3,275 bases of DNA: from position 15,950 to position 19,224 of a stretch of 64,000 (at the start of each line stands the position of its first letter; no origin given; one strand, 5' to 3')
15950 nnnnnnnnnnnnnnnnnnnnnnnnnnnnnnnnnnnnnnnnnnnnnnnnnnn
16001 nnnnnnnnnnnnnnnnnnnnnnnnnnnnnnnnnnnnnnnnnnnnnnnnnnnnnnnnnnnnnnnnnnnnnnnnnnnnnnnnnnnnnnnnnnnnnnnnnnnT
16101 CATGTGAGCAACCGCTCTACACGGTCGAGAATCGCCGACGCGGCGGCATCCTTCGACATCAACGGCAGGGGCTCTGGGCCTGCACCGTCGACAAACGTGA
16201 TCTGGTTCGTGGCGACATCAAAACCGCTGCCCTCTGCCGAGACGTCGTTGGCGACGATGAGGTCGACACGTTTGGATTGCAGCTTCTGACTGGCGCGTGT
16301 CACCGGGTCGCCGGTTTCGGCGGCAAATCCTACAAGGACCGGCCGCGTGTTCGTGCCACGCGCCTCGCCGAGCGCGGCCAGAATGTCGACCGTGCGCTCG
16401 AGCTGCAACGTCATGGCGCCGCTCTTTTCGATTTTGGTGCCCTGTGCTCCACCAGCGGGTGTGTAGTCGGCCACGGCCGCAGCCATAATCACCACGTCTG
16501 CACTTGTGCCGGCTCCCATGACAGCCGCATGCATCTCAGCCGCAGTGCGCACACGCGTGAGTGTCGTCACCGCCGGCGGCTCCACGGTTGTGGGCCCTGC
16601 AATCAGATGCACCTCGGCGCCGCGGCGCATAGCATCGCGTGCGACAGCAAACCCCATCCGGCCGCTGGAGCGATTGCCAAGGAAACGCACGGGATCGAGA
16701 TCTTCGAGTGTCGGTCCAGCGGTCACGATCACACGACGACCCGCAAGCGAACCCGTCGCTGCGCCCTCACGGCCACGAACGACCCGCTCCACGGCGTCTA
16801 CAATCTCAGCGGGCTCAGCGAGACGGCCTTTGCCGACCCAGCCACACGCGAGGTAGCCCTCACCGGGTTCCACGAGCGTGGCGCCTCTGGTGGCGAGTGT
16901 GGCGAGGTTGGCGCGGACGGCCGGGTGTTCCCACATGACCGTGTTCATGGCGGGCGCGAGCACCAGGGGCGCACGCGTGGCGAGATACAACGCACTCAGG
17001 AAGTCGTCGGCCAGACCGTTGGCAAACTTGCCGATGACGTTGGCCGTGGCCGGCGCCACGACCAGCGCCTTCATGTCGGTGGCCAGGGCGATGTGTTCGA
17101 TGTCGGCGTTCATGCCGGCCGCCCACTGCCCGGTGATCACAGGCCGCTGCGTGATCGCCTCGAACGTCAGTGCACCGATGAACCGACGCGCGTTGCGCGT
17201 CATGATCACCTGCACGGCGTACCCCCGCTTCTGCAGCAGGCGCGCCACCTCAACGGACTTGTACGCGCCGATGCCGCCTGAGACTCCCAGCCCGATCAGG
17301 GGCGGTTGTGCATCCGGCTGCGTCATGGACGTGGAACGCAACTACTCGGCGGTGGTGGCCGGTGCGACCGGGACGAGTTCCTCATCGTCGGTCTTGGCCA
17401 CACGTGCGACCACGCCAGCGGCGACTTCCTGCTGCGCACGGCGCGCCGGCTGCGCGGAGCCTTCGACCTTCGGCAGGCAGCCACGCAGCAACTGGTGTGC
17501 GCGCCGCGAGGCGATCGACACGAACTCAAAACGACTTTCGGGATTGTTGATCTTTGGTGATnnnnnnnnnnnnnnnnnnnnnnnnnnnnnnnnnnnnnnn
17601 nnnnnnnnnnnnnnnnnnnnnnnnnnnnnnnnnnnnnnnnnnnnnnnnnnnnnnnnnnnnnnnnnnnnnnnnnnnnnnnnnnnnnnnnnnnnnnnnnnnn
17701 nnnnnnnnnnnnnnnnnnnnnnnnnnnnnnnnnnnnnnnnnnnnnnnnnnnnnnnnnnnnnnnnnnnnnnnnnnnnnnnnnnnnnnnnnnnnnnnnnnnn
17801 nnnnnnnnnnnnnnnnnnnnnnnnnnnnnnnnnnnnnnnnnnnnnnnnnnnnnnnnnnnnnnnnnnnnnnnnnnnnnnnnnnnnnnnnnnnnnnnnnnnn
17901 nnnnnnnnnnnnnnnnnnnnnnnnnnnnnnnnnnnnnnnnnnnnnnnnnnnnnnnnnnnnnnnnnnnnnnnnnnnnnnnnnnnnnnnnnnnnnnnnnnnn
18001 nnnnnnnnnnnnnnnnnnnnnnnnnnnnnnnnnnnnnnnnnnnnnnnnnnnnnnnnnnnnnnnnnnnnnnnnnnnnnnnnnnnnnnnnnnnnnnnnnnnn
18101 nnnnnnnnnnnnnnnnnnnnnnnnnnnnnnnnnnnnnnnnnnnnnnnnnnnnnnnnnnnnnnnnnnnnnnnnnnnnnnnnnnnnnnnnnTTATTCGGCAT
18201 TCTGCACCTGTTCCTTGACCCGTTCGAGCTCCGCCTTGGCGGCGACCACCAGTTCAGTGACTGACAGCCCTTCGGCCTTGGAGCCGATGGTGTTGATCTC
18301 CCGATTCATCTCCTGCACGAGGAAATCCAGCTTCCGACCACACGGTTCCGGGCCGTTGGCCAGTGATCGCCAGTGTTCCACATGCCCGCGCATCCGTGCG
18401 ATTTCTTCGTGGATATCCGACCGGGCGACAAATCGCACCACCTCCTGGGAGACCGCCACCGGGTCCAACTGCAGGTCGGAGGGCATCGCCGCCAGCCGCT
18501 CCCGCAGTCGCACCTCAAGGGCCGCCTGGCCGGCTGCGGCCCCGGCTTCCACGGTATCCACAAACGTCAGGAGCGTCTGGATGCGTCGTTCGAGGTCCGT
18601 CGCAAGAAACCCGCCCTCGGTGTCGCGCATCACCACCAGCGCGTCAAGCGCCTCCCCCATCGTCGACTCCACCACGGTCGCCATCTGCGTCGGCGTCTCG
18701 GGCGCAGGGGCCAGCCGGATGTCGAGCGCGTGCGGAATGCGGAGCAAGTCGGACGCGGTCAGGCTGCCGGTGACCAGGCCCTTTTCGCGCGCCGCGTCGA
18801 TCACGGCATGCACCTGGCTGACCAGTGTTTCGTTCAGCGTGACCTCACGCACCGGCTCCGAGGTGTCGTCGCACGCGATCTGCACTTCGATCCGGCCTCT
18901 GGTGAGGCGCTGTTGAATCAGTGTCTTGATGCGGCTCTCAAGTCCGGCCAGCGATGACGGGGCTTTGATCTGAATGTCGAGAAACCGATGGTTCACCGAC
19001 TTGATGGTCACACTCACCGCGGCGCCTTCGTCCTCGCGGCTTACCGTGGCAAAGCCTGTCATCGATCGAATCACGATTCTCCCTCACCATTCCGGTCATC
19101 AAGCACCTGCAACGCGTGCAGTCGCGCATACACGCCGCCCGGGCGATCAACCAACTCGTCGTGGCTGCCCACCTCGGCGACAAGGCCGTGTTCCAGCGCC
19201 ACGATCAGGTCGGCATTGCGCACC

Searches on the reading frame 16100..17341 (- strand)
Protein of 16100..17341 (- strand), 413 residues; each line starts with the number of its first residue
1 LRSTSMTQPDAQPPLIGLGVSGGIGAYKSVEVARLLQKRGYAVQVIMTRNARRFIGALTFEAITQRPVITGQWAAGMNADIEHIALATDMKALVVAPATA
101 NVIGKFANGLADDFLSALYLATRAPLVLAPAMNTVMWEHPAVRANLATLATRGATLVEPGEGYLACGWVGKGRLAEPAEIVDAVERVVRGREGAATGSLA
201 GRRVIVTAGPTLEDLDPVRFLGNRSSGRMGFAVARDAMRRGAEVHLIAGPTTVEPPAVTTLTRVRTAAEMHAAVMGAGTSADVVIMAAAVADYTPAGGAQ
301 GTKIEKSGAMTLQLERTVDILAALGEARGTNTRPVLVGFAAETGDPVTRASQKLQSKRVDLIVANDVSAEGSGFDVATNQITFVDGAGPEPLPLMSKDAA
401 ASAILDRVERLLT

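Call 79: search_protein_families(library=pfam, proteins=[window:16100-17341:-], max_evalue=0.00001)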
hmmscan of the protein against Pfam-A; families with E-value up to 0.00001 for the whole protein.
window:16100-17341:- (413 aa): 2 families
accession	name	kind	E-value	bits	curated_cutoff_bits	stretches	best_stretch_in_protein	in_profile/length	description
PF04127.22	DFP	-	1.9e-64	217.4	22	1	199-383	1-185/186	DNA/pantothenate metabolism flavoprotein C-terminal domain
PF02441.25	Flavoprotein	-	1.4e-30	106.4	22.7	1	16-186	3-160/162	Flavoprotein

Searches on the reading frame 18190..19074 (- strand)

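Call 79: search_protein_families(library=pfam, proteins=[window:18190-19074:-], max_evalue=0.00001)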
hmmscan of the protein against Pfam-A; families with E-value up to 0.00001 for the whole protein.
window:18190-19074:- (294 aa): 2 families
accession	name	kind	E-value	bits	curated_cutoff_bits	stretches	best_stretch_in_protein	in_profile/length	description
PF03755.18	YicC-like_N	-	1.8e-37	129.6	25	1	2-158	1-155/156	Endoribonuclease YicC-like, N-terminal region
PF08340.16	YicC-like_C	-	1.1e-36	126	27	1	182-294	8-120/120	Endoribonuclease YicC-like, C-terminal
